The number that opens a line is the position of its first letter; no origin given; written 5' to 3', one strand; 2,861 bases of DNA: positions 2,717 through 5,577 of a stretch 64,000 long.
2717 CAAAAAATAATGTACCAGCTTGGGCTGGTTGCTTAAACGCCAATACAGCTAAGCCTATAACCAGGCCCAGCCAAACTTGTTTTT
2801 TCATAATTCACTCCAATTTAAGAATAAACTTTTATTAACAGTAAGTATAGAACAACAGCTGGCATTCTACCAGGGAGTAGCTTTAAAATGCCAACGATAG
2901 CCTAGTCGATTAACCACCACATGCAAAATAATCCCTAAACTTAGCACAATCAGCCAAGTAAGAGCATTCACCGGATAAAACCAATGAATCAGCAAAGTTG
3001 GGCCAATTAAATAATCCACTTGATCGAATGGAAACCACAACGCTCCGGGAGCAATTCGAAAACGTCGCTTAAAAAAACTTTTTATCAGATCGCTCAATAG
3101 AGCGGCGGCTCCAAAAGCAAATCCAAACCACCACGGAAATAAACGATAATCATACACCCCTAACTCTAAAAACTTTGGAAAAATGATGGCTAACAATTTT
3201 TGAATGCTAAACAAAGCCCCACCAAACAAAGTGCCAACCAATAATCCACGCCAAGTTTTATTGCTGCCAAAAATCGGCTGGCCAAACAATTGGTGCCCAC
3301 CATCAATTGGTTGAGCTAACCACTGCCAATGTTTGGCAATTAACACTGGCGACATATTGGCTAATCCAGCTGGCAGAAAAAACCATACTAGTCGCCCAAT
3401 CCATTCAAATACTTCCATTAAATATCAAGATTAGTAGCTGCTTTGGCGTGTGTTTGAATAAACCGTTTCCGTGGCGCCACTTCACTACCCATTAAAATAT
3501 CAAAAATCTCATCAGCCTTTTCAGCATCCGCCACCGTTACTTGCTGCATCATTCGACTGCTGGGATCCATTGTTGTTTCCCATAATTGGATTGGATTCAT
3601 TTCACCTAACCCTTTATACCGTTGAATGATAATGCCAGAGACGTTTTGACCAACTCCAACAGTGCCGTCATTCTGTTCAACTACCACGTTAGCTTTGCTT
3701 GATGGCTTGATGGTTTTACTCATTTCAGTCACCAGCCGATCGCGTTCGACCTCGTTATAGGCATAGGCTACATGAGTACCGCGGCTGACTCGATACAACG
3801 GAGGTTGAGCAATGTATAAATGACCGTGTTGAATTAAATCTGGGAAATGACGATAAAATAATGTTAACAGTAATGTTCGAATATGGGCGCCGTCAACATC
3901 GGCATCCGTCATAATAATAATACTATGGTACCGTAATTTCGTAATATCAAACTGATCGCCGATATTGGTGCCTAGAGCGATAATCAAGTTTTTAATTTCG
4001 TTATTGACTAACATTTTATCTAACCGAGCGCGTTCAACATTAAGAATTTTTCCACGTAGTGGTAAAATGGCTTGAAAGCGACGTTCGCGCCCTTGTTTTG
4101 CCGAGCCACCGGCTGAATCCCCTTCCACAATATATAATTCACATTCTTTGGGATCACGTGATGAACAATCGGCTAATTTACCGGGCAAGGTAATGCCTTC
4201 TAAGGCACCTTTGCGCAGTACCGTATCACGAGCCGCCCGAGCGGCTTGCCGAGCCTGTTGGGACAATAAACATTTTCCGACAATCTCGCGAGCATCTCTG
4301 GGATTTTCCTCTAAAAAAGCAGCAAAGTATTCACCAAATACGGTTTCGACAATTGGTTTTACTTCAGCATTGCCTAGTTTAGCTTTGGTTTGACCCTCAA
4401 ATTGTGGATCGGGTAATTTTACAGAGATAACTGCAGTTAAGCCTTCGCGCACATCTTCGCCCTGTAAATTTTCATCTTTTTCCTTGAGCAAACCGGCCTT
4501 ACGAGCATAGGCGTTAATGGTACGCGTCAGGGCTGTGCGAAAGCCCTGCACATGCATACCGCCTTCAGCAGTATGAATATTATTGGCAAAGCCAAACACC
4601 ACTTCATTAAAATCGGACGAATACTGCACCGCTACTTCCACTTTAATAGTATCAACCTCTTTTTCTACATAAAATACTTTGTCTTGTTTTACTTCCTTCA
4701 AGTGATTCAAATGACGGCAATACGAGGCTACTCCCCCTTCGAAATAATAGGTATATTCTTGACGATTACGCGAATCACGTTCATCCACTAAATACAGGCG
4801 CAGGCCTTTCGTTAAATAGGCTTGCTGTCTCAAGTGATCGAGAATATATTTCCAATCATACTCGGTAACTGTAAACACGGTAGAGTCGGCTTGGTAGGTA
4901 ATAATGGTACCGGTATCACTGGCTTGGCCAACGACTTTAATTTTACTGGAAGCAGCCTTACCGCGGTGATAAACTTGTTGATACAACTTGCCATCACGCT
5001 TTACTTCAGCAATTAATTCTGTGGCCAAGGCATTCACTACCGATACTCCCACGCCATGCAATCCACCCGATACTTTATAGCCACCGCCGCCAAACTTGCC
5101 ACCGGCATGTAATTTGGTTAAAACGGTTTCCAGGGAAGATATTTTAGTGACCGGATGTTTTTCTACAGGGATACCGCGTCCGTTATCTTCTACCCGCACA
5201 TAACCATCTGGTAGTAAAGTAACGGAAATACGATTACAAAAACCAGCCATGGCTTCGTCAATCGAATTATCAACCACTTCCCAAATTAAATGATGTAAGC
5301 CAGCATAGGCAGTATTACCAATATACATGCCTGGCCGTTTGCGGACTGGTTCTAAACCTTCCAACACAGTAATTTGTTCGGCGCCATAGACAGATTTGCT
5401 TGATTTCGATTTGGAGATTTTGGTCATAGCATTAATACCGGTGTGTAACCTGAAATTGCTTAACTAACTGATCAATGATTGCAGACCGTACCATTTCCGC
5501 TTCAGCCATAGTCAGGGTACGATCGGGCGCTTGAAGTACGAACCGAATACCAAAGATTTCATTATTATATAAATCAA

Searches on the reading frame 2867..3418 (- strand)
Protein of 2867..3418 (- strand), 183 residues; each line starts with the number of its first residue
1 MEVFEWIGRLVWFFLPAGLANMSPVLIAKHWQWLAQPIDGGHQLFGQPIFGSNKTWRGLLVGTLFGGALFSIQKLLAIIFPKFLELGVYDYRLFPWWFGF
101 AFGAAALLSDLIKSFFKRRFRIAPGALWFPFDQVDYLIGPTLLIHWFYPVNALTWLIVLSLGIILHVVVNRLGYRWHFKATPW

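Call 13: search_protein_families(library=pfam, proteins=[window:2867-3418:-], max_evalue=0.001)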
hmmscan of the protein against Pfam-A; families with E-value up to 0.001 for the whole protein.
window:2867-3418:- (183 aa): 1 family
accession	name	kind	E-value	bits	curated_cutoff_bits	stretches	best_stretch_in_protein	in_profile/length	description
PF01864.22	CarS-like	-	1.9e-19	70.8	22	1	9-183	7-175/175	CDP-archaeol synthase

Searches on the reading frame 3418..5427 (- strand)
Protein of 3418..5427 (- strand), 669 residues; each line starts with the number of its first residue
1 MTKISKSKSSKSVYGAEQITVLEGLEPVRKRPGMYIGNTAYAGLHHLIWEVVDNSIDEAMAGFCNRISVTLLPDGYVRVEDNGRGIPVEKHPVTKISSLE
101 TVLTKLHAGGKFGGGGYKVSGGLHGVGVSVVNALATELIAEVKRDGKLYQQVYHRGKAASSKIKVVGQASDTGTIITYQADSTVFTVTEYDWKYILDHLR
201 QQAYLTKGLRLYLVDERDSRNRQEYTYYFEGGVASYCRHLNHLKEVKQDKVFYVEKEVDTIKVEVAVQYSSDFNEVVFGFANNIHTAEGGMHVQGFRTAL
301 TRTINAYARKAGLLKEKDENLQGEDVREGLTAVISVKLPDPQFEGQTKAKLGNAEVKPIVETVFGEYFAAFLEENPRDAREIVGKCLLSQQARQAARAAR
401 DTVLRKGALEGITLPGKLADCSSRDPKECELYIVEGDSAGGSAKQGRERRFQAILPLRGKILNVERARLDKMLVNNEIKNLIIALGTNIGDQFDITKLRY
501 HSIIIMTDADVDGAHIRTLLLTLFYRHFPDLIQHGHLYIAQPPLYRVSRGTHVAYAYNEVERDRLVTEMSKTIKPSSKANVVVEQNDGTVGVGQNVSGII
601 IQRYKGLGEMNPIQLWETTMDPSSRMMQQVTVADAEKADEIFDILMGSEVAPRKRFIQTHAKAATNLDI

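Call 13: search_protein_families(library=pfam, proteins=[window:3418-5427:-], max_evalue=0.001)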
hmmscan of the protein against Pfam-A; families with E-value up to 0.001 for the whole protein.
window:3418-5427:- (669 aa): 4 families
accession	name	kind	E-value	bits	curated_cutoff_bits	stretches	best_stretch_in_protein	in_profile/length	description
PF00204.31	DNA_gyraseB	-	1e-59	201.3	27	1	232-401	1-172/173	DNA gyrase B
PF00986.26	DNA_gyraseB_C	-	7.8e-29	100.1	29.8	1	598-658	3-63/63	DNA gyrase B subunit, carboxyl terminus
PF01751.28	Toprim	-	4.8e-19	68.8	23.1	1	430-541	1-95/96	Toprim domain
PF02518.31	HATPase_c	-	2.7e-15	57.2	26.4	1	42-143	4-92/111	Histidine kinase-, DNA gyrase B-, and HSP90-like ATPase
